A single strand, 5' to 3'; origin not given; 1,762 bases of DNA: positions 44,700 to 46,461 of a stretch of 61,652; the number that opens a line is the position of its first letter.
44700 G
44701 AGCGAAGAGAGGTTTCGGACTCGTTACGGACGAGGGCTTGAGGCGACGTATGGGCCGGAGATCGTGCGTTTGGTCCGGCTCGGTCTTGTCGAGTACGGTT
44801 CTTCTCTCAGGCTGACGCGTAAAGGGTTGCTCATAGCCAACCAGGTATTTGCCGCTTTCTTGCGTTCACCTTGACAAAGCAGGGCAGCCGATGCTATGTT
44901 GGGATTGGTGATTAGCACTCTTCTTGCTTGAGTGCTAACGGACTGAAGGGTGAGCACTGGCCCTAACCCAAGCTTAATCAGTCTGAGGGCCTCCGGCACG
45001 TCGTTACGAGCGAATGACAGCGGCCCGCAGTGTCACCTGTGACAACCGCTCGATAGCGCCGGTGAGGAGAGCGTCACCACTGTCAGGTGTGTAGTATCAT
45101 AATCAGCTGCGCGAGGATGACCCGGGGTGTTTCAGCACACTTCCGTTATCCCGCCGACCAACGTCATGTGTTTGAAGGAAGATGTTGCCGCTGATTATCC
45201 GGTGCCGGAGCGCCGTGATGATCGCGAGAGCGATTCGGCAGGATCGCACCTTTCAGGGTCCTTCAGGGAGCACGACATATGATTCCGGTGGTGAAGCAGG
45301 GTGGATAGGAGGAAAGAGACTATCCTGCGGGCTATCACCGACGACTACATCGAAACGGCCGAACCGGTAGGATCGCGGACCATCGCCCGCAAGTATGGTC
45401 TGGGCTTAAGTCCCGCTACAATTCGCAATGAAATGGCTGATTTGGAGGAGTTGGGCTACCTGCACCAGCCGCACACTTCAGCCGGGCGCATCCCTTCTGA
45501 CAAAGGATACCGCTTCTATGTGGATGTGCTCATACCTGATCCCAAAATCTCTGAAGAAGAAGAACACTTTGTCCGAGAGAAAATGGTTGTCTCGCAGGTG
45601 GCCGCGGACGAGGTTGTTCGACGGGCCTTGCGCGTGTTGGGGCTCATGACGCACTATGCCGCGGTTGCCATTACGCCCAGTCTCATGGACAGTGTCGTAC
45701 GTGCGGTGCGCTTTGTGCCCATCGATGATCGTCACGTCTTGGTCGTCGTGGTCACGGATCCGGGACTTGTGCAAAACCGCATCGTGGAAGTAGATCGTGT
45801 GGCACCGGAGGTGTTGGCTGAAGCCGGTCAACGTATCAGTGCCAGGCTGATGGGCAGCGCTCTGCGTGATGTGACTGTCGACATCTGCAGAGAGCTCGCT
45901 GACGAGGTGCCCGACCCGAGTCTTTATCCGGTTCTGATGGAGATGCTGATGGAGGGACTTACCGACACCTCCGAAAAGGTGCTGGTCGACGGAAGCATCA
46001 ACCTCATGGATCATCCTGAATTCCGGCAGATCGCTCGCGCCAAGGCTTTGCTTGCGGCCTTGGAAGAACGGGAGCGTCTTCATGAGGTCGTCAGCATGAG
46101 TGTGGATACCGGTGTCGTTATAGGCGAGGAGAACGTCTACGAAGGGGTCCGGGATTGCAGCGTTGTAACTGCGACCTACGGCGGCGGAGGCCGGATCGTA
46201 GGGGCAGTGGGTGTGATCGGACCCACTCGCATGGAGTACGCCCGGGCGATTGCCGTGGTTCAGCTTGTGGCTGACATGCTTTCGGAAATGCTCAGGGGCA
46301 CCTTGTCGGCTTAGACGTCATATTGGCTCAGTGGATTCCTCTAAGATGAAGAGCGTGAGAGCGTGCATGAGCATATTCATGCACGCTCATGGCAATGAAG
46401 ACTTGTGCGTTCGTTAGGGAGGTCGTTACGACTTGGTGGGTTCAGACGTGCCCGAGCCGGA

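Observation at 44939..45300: Omega-RNA-like, IscB-less element embedded between the CIRCE operator and hrcA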

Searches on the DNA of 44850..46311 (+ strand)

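Call 6: search_rna_families(source=window, start=44850, end=45350, threshold=evalue, max_evalue=10, show_alignments=3)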
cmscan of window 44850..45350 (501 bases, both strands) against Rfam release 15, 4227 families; matches with E-value up to 10: 3.
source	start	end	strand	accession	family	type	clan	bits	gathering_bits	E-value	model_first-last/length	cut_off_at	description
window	45187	45250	-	RF01325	CRISPR-DR12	Gene; CRISPR;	-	14.5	37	5.4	1-30/30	no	CRISPR RNA direct repeat element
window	44887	44940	+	RF01126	sR41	Gene; snRNA; snoRNA; CD-box;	-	14.1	54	0.68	1-53/53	no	Small nucleolar RNA sR41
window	44929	44988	+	RF01152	sR1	Gene; snRNA; snoRNA; CD-box;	-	10.9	45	2.7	9-57/57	no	Small nucleolar RNA sR1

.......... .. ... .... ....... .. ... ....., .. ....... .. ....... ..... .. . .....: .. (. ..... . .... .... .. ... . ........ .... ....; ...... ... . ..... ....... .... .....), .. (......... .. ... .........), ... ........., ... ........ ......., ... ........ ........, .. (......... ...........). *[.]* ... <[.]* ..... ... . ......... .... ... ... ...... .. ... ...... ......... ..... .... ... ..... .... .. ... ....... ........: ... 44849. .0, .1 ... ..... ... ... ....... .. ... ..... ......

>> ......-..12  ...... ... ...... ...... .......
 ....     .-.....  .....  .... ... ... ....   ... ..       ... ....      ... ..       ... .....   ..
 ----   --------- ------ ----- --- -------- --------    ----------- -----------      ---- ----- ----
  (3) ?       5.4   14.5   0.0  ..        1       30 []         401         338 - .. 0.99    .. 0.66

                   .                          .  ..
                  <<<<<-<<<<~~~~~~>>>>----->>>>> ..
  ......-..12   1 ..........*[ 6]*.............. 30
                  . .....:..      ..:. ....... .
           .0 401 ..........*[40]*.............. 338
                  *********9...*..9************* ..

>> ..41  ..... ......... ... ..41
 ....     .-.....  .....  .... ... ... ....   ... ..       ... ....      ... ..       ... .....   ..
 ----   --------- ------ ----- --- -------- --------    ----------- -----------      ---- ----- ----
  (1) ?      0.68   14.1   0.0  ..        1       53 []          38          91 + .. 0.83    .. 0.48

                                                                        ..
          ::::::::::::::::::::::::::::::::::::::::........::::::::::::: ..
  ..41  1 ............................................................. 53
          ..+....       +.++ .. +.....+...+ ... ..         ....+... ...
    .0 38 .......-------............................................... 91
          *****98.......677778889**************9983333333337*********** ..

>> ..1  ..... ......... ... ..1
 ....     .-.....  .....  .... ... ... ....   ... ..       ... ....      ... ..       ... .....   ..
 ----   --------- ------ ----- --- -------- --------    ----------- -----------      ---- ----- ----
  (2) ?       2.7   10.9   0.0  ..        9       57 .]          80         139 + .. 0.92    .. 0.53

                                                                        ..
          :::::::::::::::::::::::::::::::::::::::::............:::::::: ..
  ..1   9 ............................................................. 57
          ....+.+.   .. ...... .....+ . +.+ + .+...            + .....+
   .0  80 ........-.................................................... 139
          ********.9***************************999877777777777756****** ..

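Call 42: search_rna_families(sources=[L085, L140, L145, L097, L146, L153, L101, L104], threshold=evalue, max_evalue=1, show_alignments=2)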
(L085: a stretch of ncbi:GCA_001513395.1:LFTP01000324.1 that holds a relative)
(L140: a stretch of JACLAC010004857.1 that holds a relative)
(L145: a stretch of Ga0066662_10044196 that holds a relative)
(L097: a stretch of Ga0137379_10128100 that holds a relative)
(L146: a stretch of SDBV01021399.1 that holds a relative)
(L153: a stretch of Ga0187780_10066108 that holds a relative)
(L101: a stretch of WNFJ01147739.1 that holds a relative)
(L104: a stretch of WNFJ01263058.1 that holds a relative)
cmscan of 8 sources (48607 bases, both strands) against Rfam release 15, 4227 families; matches with E-value up to 1: 9.
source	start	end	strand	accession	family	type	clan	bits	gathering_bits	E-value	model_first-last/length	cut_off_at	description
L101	2211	2452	+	RF02033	HEARO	Gene;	-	129.6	83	1.1e-26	1-211/211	no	HNH endonuclease-associated RNA and ORF (HEARO) RNA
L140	951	1207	+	RF02033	HEARO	Gene;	-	127.3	83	3.9e-26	1-211/211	no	HNH endonuclease-associated RNA and ORF (HEARO) RNA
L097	1739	1966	+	RF02033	HEARO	Gene;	-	121.2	83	1.2e-24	1-211/211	no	HNH endonuclease-associated RNA and ORF (HEARO) RNA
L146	1993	2219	+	RF02033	HEARO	Gene;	-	119.5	83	3.2e-24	1-211/211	no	HNH endonuclease-associated RNA and ORF (HEARO) RNA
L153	1851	2104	+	RF02033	HEARO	Gene;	-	104.6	83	1.4e-20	1-211/211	no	HNH endonuclease-associated RNA and ORF (HEARO) RNA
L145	1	217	+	RF02033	HEARO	Gene;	-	101.5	83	7.7e-20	29-211/211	5'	HNH endonuclease-associated RNA and ORF (HEARO) RNA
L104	1509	1755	+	RF02033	HEARO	Gene;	-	74.4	83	2.9e-13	1-211/211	no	HNH endonuclease-associated RNA and ORF (HEARO) RNA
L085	6543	6596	-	RF02746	AsrC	Gene; antisense;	-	25.5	111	0.00086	53-106/886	no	antisense RNA of rseC mRNA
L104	1641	1752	+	RF02039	SPRY4-IT1_2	Gene; lncRNA;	-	23.3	40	0.54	1-120/120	no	SPRY4-IT1 conserved region 2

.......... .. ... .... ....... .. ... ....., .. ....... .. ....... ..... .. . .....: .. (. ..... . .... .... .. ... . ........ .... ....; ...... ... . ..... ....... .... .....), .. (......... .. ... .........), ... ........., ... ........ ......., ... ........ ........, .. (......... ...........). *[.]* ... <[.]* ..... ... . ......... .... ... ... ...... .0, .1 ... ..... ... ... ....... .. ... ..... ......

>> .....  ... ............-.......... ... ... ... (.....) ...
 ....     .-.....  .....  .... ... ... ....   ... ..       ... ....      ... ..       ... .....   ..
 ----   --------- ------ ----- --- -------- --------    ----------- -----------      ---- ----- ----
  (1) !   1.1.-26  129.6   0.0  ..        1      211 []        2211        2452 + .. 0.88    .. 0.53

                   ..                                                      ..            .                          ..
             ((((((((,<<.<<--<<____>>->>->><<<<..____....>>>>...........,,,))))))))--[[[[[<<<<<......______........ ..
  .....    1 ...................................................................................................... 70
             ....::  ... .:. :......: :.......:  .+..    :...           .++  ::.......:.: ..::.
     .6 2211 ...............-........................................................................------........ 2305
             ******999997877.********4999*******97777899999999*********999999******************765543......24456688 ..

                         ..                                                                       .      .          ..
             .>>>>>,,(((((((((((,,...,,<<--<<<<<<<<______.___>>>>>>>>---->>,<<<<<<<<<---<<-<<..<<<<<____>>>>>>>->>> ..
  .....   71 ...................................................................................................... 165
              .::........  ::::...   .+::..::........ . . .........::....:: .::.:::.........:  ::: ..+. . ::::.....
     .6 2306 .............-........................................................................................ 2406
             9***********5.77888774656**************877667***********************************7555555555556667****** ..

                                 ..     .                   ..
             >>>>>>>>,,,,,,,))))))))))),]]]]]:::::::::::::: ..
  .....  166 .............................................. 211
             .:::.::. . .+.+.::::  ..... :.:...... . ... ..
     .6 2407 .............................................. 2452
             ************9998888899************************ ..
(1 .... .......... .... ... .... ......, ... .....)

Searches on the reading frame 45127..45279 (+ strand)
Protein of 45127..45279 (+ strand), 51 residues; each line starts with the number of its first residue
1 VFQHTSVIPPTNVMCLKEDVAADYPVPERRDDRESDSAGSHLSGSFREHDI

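Call 52: search_protein_families(library=pfam, proteins=[window:45127-45279:+], max_evalue=0.01)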
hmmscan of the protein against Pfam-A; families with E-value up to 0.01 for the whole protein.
window:45127-45279:+ (51 aa): 0 families
